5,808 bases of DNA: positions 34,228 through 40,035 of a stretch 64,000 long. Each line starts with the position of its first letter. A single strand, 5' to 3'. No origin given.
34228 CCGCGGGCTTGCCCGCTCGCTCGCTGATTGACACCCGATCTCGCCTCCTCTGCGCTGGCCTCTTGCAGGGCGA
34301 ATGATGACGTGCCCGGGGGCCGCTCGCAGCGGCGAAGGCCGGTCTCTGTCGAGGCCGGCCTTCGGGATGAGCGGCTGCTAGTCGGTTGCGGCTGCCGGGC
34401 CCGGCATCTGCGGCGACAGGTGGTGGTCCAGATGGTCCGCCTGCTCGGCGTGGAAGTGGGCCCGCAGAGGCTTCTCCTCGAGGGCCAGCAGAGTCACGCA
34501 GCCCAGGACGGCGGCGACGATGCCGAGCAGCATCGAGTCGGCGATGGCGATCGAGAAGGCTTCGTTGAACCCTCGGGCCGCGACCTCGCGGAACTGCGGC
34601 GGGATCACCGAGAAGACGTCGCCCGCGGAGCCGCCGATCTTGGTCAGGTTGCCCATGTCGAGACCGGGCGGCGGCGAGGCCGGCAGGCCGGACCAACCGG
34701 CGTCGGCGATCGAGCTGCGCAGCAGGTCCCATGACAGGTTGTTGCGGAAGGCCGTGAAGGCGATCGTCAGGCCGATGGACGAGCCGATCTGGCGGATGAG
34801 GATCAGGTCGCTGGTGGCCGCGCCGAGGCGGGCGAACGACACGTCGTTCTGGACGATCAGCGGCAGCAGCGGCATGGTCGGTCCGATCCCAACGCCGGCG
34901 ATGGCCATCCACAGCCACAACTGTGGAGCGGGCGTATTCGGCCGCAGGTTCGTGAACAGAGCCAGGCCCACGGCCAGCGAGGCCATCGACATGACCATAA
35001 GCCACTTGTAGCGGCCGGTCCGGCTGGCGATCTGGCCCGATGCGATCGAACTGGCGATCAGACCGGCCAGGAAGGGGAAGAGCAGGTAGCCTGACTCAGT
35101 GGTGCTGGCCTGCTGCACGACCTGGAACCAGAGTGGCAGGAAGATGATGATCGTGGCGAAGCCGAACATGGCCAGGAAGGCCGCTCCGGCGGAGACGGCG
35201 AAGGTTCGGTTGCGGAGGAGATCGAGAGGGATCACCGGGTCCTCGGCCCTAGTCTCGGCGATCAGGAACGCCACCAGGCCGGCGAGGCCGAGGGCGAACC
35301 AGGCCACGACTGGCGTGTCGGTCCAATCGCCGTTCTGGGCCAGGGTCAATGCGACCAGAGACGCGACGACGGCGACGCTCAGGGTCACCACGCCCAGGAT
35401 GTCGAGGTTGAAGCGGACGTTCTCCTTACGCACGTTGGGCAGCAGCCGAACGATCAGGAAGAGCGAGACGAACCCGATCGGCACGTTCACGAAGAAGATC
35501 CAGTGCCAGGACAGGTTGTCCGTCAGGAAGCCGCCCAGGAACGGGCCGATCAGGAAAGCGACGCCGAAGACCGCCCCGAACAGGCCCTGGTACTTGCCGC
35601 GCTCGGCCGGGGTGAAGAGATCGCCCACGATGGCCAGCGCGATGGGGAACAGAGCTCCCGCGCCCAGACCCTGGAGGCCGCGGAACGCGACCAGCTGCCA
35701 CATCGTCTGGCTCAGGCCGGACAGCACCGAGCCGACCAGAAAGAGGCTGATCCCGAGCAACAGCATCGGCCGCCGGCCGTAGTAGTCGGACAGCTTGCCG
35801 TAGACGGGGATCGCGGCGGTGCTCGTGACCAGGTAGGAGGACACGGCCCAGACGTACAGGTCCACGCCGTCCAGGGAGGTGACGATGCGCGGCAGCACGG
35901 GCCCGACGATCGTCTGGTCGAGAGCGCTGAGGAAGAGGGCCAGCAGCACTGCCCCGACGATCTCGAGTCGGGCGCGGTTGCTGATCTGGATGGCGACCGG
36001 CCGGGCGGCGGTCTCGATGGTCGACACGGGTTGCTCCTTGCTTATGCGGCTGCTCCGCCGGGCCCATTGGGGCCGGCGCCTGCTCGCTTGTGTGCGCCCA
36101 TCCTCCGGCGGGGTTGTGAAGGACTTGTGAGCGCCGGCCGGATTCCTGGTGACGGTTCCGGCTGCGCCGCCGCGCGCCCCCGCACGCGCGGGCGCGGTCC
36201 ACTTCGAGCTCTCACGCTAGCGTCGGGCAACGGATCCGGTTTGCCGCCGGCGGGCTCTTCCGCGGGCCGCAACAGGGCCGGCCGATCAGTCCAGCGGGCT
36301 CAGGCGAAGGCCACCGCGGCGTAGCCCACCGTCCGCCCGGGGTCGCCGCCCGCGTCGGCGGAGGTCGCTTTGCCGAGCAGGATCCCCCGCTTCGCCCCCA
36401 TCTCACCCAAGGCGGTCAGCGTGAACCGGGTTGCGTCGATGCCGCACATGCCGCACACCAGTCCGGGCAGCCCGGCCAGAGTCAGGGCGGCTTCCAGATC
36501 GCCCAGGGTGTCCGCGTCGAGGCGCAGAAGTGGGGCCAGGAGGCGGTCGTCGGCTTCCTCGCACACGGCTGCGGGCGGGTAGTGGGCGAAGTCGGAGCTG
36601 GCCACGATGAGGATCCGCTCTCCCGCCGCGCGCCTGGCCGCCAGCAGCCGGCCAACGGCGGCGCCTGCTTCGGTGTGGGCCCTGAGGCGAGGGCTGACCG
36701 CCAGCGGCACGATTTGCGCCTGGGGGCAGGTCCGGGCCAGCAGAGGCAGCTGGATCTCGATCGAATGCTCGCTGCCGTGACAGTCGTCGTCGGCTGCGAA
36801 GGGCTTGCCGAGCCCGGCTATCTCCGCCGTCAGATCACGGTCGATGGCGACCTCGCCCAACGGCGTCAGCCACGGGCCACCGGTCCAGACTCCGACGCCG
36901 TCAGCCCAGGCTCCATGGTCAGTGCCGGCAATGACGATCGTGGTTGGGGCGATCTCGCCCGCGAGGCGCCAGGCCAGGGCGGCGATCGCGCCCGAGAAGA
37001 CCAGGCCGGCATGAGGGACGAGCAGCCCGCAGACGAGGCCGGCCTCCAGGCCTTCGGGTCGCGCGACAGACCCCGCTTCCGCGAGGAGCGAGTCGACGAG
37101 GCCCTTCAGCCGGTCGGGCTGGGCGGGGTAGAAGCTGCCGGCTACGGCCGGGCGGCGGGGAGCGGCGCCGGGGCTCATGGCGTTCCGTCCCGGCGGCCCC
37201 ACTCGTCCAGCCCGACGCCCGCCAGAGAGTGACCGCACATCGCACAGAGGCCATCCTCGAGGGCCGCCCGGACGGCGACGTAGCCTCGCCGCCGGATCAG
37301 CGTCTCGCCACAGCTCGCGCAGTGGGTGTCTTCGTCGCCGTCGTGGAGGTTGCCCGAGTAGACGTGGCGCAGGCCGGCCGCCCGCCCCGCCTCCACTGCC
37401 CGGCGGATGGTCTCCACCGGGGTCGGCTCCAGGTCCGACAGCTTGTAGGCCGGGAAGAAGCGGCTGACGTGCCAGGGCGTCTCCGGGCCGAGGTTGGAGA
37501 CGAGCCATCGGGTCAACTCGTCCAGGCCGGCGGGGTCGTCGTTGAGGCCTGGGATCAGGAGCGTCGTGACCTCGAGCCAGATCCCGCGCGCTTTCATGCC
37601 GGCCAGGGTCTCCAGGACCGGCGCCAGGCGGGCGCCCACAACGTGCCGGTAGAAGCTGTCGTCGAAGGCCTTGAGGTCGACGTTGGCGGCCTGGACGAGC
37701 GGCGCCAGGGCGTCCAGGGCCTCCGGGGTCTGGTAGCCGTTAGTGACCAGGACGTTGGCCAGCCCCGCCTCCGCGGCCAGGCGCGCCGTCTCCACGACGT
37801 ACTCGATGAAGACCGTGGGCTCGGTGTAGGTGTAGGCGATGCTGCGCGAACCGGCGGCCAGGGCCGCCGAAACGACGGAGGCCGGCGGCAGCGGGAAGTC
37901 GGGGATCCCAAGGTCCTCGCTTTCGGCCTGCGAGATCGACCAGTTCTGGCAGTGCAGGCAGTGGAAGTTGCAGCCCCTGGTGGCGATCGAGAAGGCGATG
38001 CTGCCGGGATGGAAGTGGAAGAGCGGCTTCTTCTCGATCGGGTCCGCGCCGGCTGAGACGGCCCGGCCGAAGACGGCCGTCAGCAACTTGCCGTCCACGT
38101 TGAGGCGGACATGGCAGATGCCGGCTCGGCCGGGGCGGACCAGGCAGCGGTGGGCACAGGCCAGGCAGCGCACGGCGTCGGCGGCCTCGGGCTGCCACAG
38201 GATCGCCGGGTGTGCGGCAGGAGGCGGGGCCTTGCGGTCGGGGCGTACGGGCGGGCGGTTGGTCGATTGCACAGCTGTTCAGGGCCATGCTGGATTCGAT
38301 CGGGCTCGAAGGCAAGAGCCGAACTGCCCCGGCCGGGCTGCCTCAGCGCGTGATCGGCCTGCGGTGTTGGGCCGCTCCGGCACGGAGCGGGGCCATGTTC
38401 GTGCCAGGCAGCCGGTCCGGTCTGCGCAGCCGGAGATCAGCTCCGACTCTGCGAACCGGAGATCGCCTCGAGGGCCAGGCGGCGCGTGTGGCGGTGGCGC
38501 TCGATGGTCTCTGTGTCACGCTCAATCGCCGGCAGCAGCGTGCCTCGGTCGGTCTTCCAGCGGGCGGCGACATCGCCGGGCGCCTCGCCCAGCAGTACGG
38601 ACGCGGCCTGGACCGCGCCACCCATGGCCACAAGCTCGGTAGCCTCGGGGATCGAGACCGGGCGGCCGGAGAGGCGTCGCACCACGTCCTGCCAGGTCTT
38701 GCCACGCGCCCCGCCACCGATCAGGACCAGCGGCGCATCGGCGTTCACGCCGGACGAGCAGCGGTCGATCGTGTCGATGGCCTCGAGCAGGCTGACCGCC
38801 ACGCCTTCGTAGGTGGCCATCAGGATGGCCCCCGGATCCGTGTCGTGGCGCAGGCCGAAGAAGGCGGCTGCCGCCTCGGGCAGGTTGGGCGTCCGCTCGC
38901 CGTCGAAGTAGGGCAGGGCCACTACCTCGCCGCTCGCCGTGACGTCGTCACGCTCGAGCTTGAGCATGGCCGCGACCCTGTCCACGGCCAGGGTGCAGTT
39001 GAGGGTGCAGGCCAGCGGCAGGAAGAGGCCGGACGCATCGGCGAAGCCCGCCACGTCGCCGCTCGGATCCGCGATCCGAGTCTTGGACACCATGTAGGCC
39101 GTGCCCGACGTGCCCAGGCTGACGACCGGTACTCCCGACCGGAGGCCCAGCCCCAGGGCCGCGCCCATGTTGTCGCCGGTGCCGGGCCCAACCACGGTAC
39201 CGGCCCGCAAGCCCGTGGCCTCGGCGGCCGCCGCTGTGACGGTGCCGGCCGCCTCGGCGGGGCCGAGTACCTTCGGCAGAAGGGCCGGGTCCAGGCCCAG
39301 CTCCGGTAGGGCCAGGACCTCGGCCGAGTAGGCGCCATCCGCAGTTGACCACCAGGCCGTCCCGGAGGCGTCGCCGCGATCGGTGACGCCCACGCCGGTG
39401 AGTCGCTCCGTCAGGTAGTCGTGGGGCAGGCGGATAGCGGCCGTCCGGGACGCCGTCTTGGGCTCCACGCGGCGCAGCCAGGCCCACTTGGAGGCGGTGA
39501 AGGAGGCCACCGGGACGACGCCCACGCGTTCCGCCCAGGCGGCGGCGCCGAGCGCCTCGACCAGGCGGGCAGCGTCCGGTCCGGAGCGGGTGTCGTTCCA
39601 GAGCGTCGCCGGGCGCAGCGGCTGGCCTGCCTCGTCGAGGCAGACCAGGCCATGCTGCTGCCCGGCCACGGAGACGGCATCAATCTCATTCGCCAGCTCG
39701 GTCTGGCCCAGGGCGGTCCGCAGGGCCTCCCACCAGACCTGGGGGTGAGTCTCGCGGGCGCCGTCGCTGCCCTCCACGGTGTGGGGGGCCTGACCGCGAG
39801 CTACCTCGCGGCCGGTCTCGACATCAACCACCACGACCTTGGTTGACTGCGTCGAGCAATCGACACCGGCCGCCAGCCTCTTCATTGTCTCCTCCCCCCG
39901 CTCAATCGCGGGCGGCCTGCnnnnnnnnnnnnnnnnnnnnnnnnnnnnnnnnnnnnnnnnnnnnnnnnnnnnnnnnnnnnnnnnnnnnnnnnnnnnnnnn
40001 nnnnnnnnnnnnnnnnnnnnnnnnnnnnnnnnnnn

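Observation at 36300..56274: AmmeMemoRadiSam three-gene system split by a 17-kb glycan-utilisation block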

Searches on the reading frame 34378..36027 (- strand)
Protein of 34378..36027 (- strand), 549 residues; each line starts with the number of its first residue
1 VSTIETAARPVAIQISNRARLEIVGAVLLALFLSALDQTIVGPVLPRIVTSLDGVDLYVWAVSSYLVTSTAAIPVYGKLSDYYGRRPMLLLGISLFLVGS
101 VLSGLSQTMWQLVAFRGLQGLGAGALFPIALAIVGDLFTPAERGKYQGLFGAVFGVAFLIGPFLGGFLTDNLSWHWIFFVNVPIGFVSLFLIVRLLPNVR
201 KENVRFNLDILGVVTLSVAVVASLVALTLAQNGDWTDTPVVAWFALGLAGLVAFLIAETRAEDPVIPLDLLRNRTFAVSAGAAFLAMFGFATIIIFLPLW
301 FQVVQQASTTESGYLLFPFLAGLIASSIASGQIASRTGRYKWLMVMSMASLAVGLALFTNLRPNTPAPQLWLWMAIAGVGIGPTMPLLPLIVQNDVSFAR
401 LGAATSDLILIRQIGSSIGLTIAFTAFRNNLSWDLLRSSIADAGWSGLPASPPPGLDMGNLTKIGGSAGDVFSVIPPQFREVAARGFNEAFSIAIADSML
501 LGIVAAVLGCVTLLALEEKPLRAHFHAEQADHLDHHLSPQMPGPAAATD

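Call 4: search_protein_families(library=ncbifam, proteins=[window:34378-36027:-], max_evalue=0.001)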
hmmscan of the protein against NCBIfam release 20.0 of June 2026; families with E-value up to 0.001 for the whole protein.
window:34378-36027:- (549 aa): 77 families (the best 25 are shown)
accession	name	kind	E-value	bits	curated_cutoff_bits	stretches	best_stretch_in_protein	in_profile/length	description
NF000095.1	tet_MFS_OtrB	exception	1.4e-71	241.7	999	1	16-426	20-436/563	oxytetracycline resistance efflux MFS transporter OtrB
TIGR00711.1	efflux_EmrB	subfamily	8.2e-68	229.3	230.2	1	23-432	3-413/485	DHA2 family efflux MFS transporter permease subunit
NF000009.1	tet_MFS_Tcr3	exception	9.3e-57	192.7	1000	1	18-422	27-437/512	tetracycline efflux MFS transporter Tcr3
NF040895.2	MFS_effux_SdrM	equivalog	3.6e-44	151.6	550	1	21-427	5-404/441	multidrug efflux MFS transporter SdrM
NF000391.1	EmrB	exception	1.9e-38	132.4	925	1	26-429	15-420/501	multidrug efflux MFS transporter permease subunit EmrB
NF000025.1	MFS_efflux_tcmA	exception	3.9e-37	128.2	999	1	25-421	29-425/538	tetracenomycin C efflux MFS transporter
NF007799.0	PRK10504.1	subfamily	1.6e-35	123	426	1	27-362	15-348/471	multidrug transporter subunit MdtD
NF040856.1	FexB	exception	1.7e-29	103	950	1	26-356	18-348/469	chloramphenicol/florfenicol efflux MFS transporter FexB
NF011571.1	PRK14995.1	subfamily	4.1e-29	101.7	701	1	27-382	11-366/493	SmvA family efflux MFS transporter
NF000031.1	MFS_efflux_LmrA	exception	7.8e-29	100.7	850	1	4-361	11-370/484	lincomycin efflux MFS transporter Lmr(A)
TIGR00710.1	efflux_Bcr_CflA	subfamily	8.4e-28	97.9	200.9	1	32-206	15-190/385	Bcr/CflA family efflux MFS transporter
NF033896.2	MFS_LfrA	equivalog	3e-27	95.4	825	1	8-430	7-431/504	efflux MFS transporter LfrA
TIGR00880.1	2_A_01_02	superfamily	1.6e-25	89.9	131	1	71-197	13-139/141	multidrug resistance protein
NF012169.0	qepA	equivalog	7.6e-25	87.5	1075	1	19-451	16-441/511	fluoroquinolone efflux MFS transporter QepA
NF000089.1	qac_MFS_AB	exception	8.7e-25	87.5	900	1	24-355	21-354/514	QacA/B family quaternary ammonium compound efflux MFS transporter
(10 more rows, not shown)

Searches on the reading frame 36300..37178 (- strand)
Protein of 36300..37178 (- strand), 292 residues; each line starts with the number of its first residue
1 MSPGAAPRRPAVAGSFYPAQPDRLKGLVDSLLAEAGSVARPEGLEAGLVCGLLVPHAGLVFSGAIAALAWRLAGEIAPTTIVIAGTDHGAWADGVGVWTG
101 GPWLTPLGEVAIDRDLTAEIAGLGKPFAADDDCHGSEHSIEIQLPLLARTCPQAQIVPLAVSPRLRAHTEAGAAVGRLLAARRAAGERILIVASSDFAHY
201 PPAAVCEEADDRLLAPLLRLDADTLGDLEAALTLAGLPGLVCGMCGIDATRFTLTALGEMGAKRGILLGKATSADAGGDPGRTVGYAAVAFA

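Call 8: search_protein_families(library=pfam, proteins=[window:36300-37178:-])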
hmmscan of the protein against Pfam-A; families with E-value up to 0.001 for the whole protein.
window:36300-37178:- (292 aa): 1 family
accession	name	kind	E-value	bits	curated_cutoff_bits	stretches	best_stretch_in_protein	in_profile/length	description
PF01875.22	Memo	-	8.7e-44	150.2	27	1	10-289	2-268/269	Memo-like protein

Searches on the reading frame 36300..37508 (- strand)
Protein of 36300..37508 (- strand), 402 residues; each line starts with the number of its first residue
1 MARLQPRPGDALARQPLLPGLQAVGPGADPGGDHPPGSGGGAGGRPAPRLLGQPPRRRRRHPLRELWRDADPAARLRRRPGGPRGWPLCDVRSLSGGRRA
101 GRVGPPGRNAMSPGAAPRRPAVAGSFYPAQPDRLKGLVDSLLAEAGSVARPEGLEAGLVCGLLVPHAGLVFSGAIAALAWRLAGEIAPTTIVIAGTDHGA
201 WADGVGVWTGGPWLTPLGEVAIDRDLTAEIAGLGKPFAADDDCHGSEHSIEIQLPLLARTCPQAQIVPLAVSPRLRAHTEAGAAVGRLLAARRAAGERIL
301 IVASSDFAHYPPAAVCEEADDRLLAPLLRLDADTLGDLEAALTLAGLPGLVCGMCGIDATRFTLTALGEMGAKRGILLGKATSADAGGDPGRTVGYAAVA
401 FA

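Call 4: search_protein_families(library=ncbifam, proteins=[window:36300-37508:-], max_evalue=0.001)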
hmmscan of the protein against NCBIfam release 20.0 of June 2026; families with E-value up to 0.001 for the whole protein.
window:36300-37508:- (402 aa): 2 families
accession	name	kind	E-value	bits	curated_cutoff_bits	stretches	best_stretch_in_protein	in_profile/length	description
TIGR04336.1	AmmeMemoSam_B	hypoth_equivalog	1.6e-59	201.3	26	1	118-401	1-270/270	AmmeMemoRadiSam system protein B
NF001987.0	PRK00782.1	equivalog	5.2e-50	170.2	295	1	118-401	3-265/267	MEMO1 family protein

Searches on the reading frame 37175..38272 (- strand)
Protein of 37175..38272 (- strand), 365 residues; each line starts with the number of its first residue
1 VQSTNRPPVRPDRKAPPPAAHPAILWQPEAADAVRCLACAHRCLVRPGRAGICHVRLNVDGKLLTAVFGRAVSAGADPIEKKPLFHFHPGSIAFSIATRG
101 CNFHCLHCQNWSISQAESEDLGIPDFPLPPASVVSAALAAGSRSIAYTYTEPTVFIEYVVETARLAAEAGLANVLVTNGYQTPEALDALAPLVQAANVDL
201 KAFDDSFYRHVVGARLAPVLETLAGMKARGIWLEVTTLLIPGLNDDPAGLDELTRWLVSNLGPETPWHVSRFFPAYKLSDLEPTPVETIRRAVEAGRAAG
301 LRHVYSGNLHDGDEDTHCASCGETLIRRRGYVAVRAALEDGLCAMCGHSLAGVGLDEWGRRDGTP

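Call 4: search_protein_families(library=ncbifam, proteins=[window:37175-38272:-], max_evalue=0.001)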
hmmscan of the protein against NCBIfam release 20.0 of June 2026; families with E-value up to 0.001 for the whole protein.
window:37175-38272:- (365 aa): 16 families
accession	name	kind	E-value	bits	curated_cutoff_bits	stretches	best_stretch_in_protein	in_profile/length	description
TIGR04337.1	AmmeMemoSam_rS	hypoth_equivalog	1e-101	340.3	220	1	26-353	4-332/349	AmmeMemoRadiSam system radical SAM enzyme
TIGR04041.1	activase_YjjW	hypoth_equivalog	7.8e-14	51.7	250.2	1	151-268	118-234/276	YjjW family glycine radical enzyme activase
TIGR02493.1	PFLA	equivalog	1.1e-11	44.6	231.75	1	92-255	16-181/235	pyruvate formate-lyase-activating protein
TIGR02494.1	PFLE_PFLC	subfamily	1.4e-10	41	174.35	1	151-259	133-241/293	glycyl-radical enzyme activating protein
TIGR04003.1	rSAM_BssD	equivalog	2.9e-09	36.5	496.45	1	148-258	134-245/314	[benzylsuccinate synthase]-activating enzyme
TIGR02495.1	NrdG2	equivalog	1e-08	34.8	131.15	1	89-257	14-180/193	anaerobic ribonucleoside-triphosphate reductase activating protein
NF043069.1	T4HPD_activ_SAM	equivalog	1.9e-07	30.8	425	1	147-257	129-239/299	trans-4-hydroxy-L-proline dehydratase activase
NF033719.1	ind_deCO2_activ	equivalog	4.1e-07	29.6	425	1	148-258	136-246/302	indoleacetate decarboxylase activase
TIGR02666.1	moaA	equivalog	5.2e-07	29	284.05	1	98-246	17-171/336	GTP 3',8-cyclase MoaA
NF048010.1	SfplDhtActHpsHDes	equivalog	1e-06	27.8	430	1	150-257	140-249/298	(2S)-3-sulfopropanediol dehydratase activating enzyme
TIGR04395.1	cutC_activ_rSAM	equivalog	2.2e-05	23.9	360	1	159-258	147-246/309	choline TMA-lyase-activating enzyme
TIGR04466.1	rSAM_BlsE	equivalog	9.1e-05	22.1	400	1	100-192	12-97/327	cytosylglucuronate decarboxylase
NF008356.0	PRK11145.1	equivalog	0.00011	21.5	375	1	92-255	21-186/246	pyruvate formate lyase 1-activating protein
TIGR02668.1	moaA_archaeal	equivalog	0.00012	21.2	325.25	1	98-246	17-164/303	GTP 3',8-cyclase MoaA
TIGR04545.1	rSAM_ahbD_hemeb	equivalog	0.00017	21.2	500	1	97-188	6-93/339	heme b synthase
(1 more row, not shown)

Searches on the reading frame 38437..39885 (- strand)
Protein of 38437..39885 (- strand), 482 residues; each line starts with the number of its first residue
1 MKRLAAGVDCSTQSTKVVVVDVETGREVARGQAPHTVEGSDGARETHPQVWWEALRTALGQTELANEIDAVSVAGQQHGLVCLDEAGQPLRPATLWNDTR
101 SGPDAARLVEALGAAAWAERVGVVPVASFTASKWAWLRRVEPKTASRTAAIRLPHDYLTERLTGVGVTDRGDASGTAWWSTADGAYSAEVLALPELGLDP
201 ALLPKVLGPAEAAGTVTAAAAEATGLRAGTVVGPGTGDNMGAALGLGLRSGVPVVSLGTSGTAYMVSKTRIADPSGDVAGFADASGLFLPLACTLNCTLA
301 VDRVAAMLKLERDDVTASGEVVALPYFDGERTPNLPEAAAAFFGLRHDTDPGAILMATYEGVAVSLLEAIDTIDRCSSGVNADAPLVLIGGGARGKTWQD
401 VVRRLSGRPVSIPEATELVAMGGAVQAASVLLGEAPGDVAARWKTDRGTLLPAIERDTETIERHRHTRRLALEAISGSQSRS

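Call 4: search_protein_families(library=ncbifam, proteins=[window:38437-39885:-], max_evalue=0.001)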
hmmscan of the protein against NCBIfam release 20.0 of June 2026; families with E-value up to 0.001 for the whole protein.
window:38437-39885:- (482 aa): 12 families
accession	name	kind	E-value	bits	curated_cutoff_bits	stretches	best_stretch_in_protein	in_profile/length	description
TIGR01312.1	XylB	equivalog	2.3e-129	432.1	380.25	1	7-457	2-466/481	xylulokinase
NF011601.0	PRK15027.1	equivalog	1.1e-52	179.1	912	1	6-424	3-428/484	xylulokinase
TIGR01311.1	glycerol_kin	equivalog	1.1e-24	86.6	590.35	2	6-227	4-235/496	glycerol kinase GlpK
NF008187.0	PRK10939.1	equivalog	3.2e-24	85.4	528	2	7-258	8-264/521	autoinducer-2 kinase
TIGR01314.1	gntK_FGGY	equivalog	5.5e-24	84.6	648.55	2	7-277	4-277/505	gluconokinase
TIGR02628.1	fuculo_kin_coli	equivalog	5.2e-17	61.9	470.9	2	66-261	69-262/465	L-fuculokinase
NF003154.0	PRK04123.1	equivalog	1e-15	57.5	428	1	2-269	3-309/554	ribulokinase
NF000756.0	PRK00047.1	subfamily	1e-14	53.7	498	1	6-232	8-244/502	glycerol kinase GlpK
TIGR01234.1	L-ribulokinase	equivalog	6.4e-10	38.4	583.25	1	5-269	3-302/536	ribulokinase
TIGR01315.1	5C_CHO_kinase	subfamily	7.3e-06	25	408.7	0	321-429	381-490/541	FGGY family pentulose kinase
NF007925.0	PRK10640.1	equivalog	0.00011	20.8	639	1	67-221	73-225/489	rhamnulokinase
TIGR02627.1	rhamnulo_kin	equivalog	0.00052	18.7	527.95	1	79-247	79-240/454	rhamnulokinase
